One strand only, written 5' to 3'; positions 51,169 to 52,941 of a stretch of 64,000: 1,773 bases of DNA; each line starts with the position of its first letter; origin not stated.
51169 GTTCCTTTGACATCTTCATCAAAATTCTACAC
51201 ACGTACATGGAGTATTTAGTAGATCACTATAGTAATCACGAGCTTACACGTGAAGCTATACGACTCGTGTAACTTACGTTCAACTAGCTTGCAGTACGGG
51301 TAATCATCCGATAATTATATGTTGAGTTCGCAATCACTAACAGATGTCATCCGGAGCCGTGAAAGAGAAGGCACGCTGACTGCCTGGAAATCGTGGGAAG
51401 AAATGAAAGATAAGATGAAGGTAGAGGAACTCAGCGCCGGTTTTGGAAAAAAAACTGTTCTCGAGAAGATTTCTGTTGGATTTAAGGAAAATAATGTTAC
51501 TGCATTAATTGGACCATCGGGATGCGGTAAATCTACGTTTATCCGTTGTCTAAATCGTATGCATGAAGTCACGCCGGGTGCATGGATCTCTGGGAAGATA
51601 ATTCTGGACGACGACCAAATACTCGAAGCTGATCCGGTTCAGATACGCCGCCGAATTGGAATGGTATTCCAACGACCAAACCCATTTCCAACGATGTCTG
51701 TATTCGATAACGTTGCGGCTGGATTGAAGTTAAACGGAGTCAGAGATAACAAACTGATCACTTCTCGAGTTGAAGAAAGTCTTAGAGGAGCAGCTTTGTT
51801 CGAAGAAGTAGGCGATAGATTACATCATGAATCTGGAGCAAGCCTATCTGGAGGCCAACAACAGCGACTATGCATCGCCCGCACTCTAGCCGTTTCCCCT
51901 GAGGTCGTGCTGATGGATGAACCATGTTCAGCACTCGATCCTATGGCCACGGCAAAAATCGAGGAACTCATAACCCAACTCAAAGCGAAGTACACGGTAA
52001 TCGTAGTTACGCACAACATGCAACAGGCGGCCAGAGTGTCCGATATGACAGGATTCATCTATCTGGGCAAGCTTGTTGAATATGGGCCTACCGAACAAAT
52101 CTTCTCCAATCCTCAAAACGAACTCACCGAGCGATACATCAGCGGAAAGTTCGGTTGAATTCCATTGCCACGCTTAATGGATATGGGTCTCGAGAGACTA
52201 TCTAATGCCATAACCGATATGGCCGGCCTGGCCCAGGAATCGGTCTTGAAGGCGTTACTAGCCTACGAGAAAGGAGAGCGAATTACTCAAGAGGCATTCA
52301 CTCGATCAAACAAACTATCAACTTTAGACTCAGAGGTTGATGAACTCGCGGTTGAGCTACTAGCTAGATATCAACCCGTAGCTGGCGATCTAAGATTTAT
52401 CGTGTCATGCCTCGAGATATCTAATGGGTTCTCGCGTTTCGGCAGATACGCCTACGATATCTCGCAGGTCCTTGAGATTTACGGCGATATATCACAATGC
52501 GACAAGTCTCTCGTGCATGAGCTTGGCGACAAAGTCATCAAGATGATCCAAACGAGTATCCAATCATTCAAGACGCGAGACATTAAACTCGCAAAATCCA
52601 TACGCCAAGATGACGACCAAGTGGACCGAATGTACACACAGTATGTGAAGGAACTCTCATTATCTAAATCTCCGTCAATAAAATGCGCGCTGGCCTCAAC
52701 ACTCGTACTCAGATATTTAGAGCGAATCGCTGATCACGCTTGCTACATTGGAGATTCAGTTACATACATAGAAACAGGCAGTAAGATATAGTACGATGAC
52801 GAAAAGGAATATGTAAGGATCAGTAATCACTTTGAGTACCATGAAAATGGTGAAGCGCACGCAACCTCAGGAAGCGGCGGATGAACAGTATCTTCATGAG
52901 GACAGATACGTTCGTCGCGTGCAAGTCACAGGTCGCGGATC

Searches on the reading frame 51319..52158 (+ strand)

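Call 8: search_protein_families(library=pfam, proteins=[window:51319-52158:+], max_evalue=0.001)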
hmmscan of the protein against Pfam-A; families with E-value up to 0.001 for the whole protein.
window:51319-52158:+ (279 aa): 6 families
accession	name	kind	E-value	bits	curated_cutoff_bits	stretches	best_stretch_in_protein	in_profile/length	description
PF00005.33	ABC_tran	-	1.7e-30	106.8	25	1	48-203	1-136/137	ABC transporter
PF13304.12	AAA_21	-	8e-12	46.3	27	2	159-234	221-300/304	AAA domain, putative AbiEii toxin, Type IV TA system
PF02463.25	SMC_N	-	3.5e-09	36.8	40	1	163-245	135-210/220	RecF/RecN/SMC N terminal domain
PF03193.22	RsgA_GTPase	-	8e-05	23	30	1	23-81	72-129/174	RsgA GTPase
PF13401.12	AAA_22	-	0.00015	22.5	27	1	58-158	5-82/130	AAA domain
PF03215.21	Rad17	-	0.00026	21.4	23.8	1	56-95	43-82/186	Rad17 P-loop domain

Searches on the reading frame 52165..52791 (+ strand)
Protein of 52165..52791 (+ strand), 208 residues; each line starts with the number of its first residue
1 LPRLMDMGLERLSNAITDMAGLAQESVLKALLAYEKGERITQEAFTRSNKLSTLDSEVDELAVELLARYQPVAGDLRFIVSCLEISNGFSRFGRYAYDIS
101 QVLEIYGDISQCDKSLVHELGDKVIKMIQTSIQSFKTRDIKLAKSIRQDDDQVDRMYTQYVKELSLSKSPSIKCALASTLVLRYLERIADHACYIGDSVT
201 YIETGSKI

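Call 8: search_protein_families(library=pfam, proteins=[window:52165-52791:+], max_evalue=0.001)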
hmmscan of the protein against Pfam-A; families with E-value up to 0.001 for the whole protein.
window:52165-52791:+ (208 aa): 1 family
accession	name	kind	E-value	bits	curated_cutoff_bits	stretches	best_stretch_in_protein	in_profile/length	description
PF01895.24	PhoU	-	1.7e-34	118.5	23.5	2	118-198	2-88/89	PhoU domain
